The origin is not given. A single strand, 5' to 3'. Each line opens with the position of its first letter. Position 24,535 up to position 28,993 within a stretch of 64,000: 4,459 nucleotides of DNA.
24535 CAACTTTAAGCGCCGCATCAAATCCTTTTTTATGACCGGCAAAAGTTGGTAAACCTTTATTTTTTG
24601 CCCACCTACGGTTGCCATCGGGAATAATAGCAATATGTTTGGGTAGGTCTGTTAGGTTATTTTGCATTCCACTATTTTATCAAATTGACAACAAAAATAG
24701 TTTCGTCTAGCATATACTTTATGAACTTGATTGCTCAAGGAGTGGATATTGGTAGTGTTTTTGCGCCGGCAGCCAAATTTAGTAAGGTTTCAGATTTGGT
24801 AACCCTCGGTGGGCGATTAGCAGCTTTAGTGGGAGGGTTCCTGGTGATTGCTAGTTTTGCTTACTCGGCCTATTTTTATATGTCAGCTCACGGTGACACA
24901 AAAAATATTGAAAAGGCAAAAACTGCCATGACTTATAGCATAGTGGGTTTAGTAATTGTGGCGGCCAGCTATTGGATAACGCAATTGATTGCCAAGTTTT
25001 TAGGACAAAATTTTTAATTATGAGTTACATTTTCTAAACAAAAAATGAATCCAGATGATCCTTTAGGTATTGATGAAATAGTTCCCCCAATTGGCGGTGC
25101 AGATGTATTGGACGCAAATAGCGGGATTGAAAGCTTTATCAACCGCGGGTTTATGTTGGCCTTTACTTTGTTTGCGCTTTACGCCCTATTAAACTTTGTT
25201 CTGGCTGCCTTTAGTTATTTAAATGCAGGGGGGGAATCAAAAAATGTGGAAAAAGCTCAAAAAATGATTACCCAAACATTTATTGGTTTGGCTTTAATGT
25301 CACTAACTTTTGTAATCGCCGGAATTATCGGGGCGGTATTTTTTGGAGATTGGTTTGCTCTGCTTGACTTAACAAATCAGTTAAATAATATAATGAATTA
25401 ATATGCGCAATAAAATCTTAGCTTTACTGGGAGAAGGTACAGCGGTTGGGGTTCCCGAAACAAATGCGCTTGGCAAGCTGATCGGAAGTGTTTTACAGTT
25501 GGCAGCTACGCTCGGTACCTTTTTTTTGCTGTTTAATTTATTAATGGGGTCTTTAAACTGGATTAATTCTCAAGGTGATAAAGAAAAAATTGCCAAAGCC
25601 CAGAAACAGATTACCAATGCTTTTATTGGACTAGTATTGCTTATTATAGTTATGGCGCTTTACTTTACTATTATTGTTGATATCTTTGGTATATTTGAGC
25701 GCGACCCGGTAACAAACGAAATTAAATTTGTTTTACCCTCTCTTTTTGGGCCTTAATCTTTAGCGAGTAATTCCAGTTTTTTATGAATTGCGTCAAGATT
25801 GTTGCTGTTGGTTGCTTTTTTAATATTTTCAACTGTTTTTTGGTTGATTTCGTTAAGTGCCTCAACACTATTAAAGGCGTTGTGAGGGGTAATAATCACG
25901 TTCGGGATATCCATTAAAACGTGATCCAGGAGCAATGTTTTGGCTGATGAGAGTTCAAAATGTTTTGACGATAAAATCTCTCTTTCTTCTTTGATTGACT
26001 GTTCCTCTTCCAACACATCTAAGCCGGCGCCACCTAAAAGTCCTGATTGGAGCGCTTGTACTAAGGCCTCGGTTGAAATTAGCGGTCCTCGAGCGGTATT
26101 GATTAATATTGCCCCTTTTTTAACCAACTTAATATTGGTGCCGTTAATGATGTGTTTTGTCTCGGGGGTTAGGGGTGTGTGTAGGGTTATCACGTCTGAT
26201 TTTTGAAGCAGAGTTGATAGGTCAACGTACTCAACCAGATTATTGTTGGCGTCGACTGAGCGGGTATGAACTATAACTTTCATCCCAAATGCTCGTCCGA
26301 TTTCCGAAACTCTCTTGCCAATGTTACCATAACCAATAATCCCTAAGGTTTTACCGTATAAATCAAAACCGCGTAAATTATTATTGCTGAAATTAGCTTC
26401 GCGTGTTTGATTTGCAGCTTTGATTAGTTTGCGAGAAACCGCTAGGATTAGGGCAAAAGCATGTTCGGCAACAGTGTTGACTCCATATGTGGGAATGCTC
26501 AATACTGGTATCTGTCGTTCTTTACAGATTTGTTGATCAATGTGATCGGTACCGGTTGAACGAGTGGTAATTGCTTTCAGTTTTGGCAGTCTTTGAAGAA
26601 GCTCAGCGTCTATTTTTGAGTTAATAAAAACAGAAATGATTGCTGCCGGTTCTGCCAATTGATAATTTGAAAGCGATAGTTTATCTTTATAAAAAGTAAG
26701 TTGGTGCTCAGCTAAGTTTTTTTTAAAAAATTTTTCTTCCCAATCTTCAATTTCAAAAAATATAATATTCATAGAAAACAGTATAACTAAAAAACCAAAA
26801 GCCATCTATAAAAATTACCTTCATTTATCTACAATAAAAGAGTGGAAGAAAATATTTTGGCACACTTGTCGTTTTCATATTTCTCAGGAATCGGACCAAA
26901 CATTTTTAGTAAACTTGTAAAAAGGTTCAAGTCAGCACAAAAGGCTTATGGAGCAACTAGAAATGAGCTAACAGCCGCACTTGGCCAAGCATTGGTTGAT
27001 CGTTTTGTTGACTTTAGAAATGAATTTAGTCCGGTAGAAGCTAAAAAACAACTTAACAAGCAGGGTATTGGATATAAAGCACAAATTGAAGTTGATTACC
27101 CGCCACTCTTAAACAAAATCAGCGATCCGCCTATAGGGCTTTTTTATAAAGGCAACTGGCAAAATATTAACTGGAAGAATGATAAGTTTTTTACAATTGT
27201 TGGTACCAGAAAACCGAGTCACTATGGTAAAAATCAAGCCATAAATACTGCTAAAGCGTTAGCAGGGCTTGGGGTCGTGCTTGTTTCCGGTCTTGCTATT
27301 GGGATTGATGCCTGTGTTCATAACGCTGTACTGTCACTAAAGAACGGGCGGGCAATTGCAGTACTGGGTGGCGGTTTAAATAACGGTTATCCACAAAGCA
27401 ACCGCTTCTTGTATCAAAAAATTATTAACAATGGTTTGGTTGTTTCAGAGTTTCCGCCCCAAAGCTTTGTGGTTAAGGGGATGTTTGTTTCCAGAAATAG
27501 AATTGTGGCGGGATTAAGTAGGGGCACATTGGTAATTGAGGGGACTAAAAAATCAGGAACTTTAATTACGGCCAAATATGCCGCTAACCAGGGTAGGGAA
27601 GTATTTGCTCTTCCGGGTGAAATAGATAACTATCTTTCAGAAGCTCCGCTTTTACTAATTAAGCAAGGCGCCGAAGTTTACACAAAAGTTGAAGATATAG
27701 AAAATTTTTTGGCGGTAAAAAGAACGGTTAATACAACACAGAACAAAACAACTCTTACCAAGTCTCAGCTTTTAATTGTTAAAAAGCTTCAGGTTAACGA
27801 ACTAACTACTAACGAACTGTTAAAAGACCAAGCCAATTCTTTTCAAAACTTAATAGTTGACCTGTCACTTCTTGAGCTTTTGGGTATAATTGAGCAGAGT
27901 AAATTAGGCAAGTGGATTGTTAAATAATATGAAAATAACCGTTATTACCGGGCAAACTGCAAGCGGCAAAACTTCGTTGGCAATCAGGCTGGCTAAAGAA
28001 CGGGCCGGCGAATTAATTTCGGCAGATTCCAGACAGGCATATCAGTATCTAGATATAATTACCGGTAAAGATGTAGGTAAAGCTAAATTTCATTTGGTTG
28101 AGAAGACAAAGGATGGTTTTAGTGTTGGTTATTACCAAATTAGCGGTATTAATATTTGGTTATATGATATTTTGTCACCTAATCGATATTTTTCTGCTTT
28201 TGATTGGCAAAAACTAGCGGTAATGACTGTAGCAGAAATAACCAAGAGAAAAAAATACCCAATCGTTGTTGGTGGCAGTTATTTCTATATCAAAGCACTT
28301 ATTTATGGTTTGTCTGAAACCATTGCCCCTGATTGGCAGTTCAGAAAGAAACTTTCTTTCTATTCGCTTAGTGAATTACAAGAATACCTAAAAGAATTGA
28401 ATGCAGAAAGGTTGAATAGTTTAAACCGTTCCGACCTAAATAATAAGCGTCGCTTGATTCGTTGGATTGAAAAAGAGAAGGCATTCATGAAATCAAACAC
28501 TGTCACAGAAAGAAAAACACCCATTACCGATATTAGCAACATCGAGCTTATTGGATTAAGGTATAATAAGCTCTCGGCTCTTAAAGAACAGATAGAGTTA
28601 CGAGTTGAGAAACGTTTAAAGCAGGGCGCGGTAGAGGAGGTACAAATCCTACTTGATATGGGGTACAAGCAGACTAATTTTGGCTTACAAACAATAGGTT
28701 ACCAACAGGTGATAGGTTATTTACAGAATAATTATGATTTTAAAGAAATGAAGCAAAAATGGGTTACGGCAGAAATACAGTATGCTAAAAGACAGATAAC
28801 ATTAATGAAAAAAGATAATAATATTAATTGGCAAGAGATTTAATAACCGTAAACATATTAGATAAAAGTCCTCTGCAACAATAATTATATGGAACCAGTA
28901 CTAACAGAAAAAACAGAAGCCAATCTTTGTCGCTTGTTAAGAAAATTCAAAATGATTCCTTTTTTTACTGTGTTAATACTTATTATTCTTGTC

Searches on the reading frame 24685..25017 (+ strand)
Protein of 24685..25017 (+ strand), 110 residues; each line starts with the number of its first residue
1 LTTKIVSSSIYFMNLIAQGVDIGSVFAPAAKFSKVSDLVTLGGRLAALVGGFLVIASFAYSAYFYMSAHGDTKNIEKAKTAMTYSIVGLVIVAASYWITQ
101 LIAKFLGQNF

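Call 29: search_protein_families(library=pfam, proteins=[window:24685-25017:+], max_evalue=0.01)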
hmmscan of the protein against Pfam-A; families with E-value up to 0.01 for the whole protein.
window:24685-25017:+ (110 aa): 1 family
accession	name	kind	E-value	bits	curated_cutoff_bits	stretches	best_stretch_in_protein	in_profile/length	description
PF18895.5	T4SS_pilin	-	1e-06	29.1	26.6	1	46-101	17-70/71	Type IV secretion system pilin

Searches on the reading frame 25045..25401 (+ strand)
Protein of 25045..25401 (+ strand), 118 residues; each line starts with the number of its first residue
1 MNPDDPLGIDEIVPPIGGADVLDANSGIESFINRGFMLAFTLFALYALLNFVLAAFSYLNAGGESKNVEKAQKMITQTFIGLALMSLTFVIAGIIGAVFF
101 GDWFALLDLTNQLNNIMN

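Call 29: search_protein_families(library=pfam, proteins=[window:25045-25401:+], max_evalue=0.01)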
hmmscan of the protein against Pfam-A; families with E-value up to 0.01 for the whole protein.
window:25045-25401:+ (118 aa): 1 family
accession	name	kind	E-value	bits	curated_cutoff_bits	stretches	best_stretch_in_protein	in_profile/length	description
PF18895.5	T4SS_pilin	-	0.0045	17.5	26.6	1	26-94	3-70/71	Type IV secretion system pilin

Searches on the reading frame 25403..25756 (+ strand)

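Call 29: search_protein_families(library=pfam, proteins=[window:25403-25756:+], max_evalue=0.01)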
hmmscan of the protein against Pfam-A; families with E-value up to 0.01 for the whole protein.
window:25403-25756:+ (117 aa): 2 families
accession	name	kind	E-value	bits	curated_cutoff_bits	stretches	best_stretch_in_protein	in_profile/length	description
PF18895.5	T4SS_pilin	-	5.2e-06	26.9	26.6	1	22-83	4-64/71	Type IV secretion system pilin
PF02322.20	Cyt_bd_oxida_II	-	0.0076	16.1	35.6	1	14-91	136-211/302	Cytochrome bd terminal oxidase subunit II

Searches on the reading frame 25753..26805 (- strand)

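Call 23: search_protein_families(library=pfam, proteins=[window:25753-26805:-], max_evalue=0.001)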
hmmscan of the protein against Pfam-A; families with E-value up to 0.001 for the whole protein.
window:25753-26805:- (350 aa): 4 families
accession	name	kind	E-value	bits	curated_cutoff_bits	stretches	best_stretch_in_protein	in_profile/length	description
PF02826.25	2-Hacid_dh_C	-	3.3e-56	189.9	25.1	1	117-310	1-178/178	D-isomer specific 2-hydroxyacid dehydrogenase, NAD binding domain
PF00389.36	2-Hacid_dh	-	7.1e-27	94.2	24.6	1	18-335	6-127/134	D-isomer specific 2-hydroxyacid dehydrogenase, catalytic domain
PF00670.27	AdoHcyase_NAD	-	0.00024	21.7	27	1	149-237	21-109/162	S-adenosyl-L-homocysteine hydrolase, NAD binding domain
PF07991.19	KARI_N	-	0.00099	19.2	20.6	0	149-234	2-91/165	Acetohydroxy acid isomeroreductase, NADPH-binding domain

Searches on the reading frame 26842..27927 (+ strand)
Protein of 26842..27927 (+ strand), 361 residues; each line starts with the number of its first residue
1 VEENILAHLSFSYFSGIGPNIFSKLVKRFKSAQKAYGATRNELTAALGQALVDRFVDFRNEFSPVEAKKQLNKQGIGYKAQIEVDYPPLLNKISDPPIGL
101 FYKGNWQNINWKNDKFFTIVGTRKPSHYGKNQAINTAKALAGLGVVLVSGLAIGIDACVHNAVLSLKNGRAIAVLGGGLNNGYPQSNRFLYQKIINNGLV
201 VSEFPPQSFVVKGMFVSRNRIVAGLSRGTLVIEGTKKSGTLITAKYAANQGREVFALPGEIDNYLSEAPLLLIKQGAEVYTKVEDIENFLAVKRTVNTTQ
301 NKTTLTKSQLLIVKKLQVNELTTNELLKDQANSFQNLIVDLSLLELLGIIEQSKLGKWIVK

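Call 23: search_protein_families(library=pfam, proteins=[window:26842-27927:+], max_evalue=0.001)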
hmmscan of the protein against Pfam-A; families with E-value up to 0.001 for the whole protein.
window:26842-27927:+ (361 aa): 1 family
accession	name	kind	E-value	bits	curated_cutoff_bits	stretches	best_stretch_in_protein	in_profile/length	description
PF02481.21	DNA_processg_A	-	4.9e-66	222.4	29.6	1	72-281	3-211/212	DNA recombination-mediator protein A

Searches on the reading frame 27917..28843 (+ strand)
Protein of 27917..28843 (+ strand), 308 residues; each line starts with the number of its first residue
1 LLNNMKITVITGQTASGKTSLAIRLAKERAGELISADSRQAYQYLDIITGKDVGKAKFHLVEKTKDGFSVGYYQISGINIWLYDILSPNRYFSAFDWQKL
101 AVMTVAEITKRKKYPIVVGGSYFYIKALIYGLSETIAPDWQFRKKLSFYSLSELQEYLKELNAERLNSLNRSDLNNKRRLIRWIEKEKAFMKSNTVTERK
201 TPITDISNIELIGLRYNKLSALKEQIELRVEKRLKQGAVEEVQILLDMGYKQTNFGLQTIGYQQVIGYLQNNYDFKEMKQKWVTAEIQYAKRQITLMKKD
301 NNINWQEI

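Call 23: search_protein_families(library=pfam, proteins=[window:27917-28843:+], max_evalue=0.001)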
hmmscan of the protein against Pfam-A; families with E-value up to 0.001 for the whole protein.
window:27917-28843:+ (308 aa): 2 families
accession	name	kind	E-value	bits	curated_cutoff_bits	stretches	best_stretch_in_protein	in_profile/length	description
PF01715.23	IPPT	-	3.8e-46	158.2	23.6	1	41-299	2-242/243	IPP transferase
PF01745.22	IPT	-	8.3e-07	29.1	20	1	5-52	1-48/233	Isopentenyl transferase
